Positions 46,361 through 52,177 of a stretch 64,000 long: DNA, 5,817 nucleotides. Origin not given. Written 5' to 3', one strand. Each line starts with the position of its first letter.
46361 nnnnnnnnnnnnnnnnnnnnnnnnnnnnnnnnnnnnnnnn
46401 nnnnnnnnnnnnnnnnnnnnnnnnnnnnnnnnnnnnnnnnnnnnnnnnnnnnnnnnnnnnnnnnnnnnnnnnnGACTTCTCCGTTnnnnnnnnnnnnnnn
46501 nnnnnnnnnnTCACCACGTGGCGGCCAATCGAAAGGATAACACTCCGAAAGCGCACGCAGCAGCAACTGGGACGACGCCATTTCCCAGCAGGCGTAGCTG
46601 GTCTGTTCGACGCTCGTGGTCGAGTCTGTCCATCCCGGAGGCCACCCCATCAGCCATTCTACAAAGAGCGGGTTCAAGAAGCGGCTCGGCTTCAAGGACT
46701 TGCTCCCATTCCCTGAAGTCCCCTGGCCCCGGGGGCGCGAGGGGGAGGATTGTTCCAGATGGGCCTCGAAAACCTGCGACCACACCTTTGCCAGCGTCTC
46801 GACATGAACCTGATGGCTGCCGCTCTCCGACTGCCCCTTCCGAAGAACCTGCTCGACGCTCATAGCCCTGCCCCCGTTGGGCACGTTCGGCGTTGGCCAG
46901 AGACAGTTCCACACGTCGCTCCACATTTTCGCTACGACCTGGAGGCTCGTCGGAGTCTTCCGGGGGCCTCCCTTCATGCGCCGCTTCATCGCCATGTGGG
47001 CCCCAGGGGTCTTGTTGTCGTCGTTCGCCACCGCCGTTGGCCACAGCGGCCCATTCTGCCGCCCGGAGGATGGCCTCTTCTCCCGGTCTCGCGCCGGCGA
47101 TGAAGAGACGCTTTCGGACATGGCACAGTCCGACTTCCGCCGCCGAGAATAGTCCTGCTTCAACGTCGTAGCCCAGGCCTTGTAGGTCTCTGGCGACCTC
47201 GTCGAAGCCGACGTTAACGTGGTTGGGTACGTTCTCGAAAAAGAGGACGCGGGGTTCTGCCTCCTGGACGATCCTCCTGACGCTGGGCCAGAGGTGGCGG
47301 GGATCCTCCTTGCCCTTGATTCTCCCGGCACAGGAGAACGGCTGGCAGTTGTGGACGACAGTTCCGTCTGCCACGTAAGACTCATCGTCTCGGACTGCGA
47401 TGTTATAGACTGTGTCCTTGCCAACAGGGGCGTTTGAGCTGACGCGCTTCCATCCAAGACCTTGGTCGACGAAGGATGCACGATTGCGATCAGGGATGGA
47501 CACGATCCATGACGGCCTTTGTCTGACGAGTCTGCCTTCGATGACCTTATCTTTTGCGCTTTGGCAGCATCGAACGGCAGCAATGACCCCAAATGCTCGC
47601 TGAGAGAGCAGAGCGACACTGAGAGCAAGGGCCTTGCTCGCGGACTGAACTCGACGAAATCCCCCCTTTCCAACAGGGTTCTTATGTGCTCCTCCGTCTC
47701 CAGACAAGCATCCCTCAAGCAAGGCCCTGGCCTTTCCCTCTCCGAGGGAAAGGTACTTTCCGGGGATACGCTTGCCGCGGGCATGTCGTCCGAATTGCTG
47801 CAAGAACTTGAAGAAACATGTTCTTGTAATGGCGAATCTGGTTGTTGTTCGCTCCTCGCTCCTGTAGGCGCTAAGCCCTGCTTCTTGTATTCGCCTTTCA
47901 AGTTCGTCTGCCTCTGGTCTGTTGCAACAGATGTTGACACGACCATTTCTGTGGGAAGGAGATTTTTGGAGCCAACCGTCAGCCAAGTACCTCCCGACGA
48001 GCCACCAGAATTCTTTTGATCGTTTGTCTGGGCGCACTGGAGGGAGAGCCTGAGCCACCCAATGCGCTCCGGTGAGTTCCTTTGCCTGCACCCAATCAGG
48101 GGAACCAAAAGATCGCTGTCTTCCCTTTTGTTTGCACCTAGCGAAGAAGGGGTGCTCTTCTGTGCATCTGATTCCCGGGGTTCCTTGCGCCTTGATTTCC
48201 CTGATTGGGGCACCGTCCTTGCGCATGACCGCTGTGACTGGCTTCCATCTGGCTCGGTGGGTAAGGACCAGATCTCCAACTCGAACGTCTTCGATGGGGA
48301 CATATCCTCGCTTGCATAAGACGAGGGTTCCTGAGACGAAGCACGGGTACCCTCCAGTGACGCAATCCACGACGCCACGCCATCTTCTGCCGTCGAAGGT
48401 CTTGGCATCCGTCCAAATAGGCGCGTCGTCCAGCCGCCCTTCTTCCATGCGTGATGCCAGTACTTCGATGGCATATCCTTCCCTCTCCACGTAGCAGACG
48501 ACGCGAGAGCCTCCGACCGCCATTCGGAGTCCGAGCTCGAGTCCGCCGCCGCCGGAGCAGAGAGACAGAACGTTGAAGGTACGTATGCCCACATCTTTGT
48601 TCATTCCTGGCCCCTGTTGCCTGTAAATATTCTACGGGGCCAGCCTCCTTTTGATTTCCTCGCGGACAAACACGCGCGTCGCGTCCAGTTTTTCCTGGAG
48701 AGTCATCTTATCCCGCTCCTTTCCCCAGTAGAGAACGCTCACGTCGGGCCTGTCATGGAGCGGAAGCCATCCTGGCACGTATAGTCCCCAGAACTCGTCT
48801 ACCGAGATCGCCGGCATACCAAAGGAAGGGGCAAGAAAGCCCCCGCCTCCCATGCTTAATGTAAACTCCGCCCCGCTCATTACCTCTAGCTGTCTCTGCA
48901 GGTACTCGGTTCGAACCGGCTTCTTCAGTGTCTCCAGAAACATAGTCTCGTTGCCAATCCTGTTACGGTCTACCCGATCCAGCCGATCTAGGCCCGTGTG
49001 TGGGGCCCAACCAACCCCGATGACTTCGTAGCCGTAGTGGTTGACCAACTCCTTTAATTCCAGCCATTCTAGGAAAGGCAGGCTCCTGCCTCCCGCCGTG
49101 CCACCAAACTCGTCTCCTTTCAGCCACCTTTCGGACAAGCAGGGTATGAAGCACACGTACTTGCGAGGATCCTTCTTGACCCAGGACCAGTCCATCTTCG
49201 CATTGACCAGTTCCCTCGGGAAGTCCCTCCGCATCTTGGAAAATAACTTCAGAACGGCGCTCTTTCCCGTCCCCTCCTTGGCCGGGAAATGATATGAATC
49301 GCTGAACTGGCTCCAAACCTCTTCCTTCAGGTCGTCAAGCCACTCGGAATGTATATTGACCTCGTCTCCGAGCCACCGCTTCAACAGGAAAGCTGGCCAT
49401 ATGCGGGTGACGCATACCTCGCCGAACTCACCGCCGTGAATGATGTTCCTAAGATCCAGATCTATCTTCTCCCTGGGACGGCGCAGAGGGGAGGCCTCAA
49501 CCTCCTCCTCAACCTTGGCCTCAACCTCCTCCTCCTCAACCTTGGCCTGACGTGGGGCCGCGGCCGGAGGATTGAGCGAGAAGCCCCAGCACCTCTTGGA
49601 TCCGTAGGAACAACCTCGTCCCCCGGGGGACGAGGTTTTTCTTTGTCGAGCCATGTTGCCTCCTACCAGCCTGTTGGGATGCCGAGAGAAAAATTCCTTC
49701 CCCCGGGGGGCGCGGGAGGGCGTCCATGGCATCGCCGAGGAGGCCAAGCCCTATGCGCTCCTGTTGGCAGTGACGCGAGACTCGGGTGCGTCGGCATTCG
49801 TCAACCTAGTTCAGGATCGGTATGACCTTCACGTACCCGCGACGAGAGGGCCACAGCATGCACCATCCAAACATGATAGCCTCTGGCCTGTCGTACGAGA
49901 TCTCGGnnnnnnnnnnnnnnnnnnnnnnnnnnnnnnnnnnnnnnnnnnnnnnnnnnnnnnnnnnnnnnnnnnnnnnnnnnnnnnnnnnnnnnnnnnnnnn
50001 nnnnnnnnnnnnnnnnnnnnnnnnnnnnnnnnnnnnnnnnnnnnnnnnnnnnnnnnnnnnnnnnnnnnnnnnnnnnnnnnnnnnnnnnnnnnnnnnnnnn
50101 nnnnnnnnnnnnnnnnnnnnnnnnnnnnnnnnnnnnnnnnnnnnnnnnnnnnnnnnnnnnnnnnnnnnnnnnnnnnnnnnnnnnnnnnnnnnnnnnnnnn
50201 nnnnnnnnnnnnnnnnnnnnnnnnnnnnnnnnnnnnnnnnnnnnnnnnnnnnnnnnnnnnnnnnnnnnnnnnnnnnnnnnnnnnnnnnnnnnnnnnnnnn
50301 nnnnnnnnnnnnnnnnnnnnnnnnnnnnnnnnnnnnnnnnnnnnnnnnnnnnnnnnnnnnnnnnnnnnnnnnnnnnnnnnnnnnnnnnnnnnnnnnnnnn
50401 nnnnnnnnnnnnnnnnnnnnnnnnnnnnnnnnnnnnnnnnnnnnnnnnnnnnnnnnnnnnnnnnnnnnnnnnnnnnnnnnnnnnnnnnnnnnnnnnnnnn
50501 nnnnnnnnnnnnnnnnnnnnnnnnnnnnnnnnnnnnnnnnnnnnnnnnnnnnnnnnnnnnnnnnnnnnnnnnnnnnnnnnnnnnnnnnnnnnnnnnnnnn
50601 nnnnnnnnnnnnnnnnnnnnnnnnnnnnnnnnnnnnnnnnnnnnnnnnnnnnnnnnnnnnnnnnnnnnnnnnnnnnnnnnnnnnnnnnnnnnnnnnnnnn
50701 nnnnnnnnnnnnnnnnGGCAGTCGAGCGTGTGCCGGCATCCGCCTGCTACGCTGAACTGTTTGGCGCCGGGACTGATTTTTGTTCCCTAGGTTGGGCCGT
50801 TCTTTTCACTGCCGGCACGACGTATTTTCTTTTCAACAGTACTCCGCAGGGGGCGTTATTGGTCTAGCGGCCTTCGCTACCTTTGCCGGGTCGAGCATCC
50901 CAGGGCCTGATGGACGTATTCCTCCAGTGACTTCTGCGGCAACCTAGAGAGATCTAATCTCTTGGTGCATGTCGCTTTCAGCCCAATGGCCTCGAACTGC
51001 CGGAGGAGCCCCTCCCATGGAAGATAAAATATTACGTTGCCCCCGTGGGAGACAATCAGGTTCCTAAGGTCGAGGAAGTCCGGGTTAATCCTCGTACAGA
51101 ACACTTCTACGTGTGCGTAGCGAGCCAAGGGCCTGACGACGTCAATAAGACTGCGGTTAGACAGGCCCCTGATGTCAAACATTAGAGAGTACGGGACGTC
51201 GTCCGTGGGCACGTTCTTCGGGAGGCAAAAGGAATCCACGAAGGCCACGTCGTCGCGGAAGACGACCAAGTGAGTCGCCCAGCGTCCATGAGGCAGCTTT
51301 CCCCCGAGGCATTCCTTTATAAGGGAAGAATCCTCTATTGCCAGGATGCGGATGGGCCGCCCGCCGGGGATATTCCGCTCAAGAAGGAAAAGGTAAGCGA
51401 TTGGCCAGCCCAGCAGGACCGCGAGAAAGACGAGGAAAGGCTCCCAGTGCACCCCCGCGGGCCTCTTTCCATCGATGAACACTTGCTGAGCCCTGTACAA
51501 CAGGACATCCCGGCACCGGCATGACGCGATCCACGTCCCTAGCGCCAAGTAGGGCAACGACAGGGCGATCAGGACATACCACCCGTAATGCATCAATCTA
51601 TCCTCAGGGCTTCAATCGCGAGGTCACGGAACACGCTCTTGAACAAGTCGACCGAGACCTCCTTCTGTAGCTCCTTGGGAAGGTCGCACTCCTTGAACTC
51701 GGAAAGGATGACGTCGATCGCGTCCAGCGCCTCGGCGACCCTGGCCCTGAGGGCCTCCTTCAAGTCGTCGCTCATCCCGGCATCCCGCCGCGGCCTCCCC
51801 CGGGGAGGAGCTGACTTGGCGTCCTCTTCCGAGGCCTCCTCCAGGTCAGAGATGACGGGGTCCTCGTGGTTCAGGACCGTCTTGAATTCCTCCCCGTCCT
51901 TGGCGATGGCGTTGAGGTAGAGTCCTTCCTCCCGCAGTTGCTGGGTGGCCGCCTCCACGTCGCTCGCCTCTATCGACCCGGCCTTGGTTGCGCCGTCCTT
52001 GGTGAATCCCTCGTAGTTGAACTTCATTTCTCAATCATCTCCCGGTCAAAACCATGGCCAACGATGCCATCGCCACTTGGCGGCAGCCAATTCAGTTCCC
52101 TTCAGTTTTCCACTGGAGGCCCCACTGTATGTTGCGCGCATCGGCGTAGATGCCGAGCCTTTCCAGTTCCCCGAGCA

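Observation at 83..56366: Highly iterated palindrome: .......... is massively over-represented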

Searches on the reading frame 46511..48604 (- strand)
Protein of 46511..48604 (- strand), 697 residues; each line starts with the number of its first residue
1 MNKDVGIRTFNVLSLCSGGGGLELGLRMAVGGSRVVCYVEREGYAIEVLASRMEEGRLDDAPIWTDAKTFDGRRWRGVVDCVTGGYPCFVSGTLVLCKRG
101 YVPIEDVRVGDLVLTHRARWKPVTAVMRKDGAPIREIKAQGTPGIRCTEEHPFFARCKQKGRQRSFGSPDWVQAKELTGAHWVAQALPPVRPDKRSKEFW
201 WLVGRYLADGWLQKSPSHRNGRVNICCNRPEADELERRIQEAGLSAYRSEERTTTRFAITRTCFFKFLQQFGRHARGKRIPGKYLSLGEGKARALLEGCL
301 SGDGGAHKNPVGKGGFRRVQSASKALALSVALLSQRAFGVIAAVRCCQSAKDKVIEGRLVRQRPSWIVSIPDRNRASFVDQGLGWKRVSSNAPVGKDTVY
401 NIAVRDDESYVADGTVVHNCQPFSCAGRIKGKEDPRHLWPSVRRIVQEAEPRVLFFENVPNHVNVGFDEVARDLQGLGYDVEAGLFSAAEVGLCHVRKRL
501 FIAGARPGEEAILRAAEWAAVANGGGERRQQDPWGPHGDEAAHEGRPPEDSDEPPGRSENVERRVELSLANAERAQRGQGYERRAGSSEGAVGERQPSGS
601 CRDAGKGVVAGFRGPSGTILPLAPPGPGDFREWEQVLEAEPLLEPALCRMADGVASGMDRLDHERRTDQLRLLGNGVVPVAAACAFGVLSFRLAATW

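Call 29: search_protein_families(library=pfam, proteins=[window:46511-48604:-], max_evalue=0.01)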
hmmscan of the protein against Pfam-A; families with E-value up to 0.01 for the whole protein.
window:46511-48604:- (697 aa): 3 families
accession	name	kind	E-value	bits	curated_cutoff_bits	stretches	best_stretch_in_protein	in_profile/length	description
PF00145.23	DNA_methylase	-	7.4e-25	88.5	22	2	420-510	71-166/324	C-5 cytosine-specific DNA methylase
PF13403.11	Hint_2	-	2.1e-08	35.1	28.4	1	87-130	1-44/147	Hint domain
PF14890.11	Intein_splicing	-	6.9e-05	23.1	35.8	1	121-419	36-155/155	Intein splicing domain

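Call 40: search_protein_families(library=ncbifam, proteins=[window:46511-48604:-], max_evalue=0.001)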
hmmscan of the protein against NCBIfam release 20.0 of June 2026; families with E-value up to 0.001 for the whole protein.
window:46511-48604:- (697 aa): 4 families
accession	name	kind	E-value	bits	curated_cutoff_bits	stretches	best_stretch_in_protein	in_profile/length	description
TIGR00675.1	dcm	superfamily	4.1e-19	69.4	100.65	1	420-507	70-162/329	DNA (cytosine-5-)-methyltransferase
TIGR01443.1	intein_Cterm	domain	4.6e-06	26.7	15.6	1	399-420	2-24/24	intein C-terminal splicing region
NF011303.0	PRK14715.1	equivalog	0.00019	18.6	1585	1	200-340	1121-1258/1627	DNA-directed DNA polymerase II large subunit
NF011491.0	PRK14898.1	equivalog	0.00021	19.5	783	0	198-344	244-384/860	DNA-directed RNA polymerase subunit A''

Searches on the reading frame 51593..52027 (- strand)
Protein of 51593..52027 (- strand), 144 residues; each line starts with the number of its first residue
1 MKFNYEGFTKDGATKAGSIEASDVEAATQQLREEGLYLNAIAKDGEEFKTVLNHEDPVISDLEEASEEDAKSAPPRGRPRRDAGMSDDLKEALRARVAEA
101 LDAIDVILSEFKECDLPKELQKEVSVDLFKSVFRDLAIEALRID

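Call 30: search_protein_families(library=pfam, proteins=[window:51593-52027:-], max_evalue=0.01)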
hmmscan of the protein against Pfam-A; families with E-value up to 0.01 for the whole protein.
window:51593-52027:- (144 aa): 1 family
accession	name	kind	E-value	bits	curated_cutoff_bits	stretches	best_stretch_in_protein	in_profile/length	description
PF20024.5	DUF6432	-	0.0053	17.4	29.6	0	20-69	41-86/97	Family of unknown function (DUF6432)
